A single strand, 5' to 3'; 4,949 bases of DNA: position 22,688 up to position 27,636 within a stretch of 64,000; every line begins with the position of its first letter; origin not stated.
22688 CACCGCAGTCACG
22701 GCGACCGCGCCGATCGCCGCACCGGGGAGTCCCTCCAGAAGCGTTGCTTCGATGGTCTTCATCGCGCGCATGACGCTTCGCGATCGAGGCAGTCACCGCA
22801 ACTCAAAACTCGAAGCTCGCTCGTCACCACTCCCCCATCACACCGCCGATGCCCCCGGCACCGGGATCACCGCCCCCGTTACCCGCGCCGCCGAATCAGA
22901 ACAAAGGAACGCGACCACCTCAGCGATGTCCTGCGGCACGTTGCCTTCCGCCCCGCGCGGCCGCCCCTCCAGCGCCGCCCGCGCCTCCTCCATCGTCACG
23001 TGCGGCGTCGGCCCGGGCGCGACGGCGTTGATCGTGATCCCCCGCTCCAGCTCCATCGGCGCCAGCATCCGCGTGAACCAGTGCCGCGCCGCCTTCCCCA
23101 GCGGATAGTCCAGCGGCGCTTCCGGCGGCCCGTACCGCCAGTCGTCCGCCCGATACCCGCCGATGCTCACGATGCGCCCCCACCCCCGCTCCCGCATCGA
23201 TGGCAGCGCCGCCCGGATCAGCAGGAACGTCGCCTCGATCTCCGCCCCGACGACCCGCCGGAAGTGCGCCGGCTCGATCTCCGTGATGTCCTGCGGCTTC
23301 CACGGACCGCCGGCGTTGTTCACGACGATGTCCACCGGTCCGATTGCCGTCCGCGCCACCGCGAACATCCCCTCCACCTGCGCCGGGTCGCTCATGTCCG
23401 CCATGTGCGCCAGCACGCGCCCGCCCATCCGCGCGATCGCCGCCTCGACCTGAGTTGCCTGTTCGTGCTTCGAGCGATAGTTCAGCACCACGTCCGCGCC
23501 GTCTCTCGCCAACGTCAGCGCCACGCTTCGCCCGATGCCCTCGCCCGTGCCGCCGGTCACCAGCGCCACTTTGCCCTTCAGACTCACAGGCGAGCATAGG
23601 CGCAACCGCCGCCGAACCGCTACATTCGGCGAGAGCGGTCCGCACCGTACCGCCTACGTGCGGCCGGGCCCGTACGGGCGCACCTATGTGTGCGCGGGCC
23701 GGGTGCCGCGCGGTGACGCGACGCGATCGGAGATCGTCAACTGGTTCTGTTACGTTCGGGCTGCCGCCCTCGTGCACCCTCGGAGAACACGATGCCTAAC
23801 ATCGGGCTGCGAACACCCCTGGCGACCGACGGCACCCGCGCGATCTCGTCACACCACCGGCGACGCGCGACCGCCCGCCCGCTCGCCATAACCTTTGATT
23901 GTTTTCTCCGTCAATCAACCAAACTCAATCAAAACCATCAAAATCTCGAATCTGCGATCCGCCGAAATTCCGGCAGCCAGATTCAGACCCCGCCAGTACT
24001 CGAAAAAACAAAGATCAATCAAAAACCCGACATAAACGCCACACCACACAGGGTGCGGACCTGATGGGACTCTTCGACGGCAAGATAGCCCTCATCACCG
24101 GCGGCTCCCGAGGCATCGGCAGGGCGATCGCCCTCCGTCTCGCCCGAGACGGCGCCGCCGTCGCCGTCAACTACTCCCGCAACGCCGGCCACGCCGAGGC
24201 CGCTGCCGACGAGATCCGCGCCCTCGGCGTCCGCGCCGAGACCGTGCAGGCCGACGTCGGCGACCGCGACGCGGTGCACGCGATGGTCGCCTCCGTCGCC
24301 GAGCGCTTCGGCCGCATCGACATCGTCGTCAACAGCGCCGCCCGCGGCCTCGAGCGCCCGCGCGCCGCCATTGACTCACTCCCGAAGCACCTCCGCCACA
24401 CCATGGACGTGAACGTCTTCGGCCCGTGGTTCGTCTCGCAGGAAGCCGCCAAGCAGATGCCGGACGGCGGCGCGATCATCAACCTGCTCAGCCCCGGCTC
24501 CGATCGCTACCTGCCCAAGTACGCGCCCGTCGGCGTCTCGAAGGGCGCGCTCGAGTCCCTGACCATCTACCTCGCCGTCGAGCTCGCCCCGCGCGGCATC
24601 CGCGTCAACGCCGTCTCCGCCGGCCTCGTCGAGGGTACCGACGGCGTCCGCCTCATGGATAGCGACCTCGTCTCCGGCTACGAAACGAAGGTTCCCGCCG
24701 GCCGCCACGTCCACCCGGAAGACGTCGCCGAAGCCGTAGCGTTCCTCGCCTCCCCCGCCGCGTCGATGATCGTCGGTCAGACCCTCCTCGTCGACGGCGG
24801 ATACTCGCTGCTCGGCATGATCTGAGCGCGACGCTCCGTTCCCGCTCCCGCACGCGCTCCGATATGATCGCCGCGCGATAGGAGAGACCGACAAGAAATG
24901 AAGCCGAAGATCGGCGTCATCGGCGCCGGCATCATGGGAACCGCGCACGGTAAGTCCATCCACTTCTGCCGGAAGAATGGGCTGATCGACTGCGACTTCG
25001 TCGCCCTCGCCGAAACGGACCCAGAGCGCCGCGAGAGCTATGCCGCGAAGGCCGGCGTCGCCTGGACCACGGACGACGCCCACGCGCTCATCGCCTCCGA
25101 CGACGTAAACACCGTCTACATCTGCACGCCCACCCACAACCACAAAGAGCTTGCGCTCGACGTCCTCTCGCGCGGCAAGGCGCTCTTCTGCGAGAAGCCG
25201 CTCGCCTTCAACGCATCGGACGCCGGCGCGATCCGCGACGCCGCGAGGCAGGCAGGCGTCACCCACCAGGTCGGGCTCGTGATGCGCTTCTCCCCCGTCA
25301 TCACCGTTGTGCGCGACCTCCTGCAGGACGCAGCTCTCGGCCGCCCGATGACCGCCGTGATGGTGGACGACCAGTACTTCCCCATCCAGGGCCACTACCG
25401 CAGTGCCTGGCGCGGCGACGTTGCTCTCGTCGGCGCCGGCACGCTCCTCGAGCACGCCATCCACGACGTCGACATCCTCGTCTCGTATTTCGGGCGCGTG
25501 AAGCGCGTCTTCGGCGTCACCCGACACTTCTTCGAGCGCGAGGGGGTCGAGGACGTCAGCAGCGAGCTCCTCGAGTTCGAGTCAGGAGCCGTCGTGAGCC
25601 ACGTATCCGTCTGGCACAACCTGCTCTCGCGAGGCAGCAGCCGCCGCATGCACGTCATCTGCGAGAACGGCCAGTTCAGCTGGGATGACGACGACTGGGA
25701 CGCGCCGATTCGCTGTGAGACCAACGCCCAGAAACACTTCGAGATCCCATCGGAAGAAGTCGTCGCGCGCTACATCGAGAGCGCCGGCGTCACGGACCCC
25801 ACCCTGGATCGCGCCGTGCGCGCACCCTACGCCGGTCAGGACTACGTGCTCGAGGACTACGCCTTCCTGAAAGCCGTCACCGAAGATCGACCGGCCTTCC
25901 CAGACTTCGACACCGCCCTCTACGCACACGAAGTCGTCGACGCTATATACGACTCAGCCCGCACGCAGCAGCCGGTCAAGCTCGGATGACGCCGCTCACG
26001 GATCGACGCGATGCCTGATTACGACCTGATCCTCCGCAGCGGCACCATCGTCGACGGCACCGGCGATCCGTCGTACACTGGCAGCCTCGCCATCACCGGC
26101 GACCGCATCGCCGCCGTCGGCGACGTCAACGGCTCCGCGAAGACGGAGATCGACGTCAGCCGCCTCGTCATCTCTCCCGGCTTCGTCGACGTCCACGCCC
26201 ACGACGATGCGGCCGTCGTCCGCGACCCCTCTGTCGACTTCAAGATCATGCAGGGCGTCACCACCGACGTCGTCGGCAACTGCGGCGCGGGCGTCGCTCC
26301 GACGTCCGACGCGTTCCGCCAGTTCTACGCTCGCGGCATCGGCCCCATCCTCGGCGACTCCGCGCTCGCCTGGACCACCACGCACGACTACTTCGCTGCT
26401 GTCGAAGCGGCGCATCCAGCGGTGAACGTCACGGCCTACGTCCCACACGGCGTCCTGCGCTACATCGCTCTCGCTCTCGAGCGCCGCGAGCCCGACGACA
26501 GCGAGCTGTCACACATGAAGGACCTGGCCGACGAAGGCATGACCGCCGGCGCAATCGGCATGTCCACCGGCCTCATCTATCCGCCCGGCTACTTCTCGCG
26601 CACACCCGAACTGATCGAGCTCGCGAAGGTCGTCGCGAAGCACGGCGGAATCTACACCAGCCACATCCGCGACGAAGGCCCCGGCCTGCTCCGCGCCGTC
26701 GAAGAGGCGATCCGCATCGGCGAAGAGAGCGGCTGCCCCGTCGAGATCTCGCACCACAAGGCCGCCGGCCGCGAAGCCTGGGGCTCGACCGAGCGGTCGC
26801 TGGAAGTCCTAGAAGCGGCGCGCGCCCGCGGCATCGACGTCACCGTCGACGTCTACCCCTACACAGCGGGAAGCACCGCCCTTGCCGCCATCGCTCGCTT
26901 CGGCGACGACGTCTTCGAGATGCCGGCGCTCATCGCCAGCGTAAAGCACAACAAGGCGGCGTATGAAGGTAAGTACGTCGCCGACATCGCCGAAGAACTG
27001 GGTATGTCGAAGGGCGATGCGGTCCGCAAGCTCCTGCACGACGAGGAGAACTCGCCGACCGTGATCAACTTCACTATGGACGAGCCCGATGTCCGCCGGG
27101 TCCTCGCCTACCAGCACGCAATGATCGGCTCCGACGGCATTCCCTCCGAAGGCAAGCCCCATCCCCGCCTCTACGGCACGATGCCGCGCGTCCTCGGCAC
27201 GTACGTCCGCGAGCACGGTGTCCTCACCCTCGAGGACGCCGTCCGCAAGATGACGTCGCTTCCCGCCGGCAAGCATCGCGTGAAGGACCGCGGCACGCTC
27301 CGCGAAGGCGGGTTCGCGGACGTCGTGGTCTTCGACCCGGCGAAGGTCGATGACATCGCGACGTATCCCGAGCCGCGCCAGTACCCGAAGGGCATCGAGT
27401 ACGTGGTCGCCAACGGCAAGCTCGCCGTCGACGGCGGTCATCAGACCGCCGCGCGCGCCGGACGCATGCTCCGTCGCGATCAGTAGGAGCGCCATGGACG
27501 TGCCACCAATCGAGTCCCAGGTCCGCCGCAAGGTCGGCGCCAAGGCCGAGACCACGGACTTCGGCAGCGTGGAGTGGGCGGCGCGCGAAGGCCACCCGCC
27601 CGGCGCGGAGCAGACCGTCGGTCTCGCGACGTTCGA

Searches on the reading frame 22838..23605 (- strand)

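Call 55: search_protein_families(library=pfam, proteins=[window:22838-23605:-], max_evalue=0.00001)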
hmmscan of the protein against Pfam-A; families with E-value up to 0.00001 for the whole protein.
window:22838-23605:- (255 aa): 3 families
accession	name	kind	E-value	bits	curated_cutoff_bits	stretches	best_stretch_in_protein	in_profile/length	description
PF13561.12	adh_short_C2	-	2.4e-38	132.5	27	1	22-249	6-231/236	Enoyl-(Acyl carrier protein) reductase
PF00106.31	adh_short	-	1.7e-34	119.4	26.6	1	12-205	1-186/195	short chain dehydrogenase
PF08659.16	KR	-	2.5e-11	44.2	22.6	1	14-132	3-122/180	KR domain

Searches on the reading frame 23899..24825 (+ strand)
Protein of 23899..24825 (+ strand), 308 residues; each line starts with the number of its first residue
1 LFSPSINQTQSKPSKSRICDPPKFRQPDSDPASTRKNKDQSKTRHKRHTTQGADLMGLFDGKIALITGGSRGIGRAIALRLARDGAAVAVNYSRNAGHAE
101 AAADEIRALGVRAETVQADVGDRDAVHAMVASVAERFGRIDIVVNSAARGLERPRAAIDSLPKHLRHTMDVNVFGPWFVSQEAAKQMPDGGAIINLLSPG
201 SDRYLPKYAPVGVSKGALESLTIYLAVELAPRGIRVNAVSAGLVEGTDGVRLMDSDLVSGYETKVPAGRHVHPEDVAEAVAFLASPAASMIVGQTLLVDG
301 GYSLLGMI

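Call 55: search_protein_families(library=pfam, proteins=[window:23899-24825:+], max_evalue=0.00001)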
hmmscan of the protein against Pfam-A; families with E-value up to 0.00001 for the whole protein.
window:23899-24825:+ (308 aa): 5 families
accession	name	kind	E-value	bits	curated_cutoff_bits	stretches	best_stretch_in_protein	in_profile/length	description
PF13561.12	adh_short_C2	-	9.4e-64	215.6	27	1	71-303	6-236/236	Enoyl-(Acyl carrier protein) reductase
PF00106.31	adh_short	-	6.1e-44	150.3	26.6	1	62-250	1-187/195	short chain dehydrogenase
PF08659.16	KR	-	9.3e-14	52.2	22.6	1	65-149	4-91/180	KR domain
PF23441.1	SDR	-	6.9e-11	42.5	27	1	64-247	10-197/258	SDR-like rossmann domain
PF01370.27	Epimerase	-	2.2e-06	27.7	20.9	1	64-150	1-75/240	NAD dependent epimerase/dehydratase family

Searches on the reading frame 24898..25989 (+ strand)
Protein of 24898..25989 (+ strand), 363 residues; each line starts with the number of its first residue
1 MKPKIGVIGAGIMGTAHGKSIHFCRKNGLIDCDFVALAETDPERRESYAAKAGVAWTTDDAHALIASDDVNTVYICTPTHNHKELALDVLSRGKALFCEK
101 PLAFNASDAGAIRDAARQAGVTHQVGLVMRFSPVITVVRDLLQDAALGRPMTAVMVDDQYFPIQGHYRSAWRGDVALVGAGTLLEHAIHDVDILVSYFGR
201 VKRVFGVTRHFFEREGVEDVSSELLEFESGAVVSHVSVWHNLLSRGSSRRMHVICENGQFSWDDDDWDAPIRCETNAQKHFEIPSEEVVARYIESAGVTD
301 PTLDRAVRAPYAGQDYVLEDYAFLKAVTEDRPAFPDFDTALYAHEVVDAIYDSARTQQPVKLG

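Call 55: search_protein_families(library=pfam, proteins=[window:24898-25989:+], max_evalue=0.00001)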
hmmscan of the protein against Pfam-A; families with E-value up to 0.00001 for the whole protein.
window:24898-25989:+ (363 aa): 3 families
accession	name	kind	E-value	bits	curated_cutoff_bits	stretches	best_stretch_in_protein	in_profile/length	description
PF01408.29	GFO_IDH_MocA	-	1.9e-24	87.1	24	1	4-126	2-119/120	Oxidoreductase family, NAD-binding Rossmann fold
PF22725.1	GFO_IDH_MocA_C3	-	2.4e-19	70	27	1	138-260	4-123/124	GFO/IDH/MocA C-terminal domain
PF02894.22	GFO_IDH_MocA_C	-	2.9e-14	53.8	22.9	1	153-362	14-218/218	Oxidoreductase family, C-terminal alpha/beta domain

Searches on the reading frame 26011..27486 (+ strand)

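Call 55: search_protein_families(library=pfam, proteins=[window:26011-27486:+], max_evalue=0.00001)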
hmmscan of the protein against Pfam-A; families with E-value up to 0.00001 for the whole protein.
window:26011-27486:+ (491 aa): 2 families
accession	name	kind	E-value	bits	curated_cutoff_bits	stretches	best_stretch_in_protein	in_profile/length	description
PF07969.17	Amidohydro_3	-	2.4e-28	100.3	29.7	1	47-471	3-470/472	Amidohydrolase family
PF01979.26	Amidohydro_1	-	7.2e-11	42.3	25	1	53-471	1-344/345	Amidohydrolase family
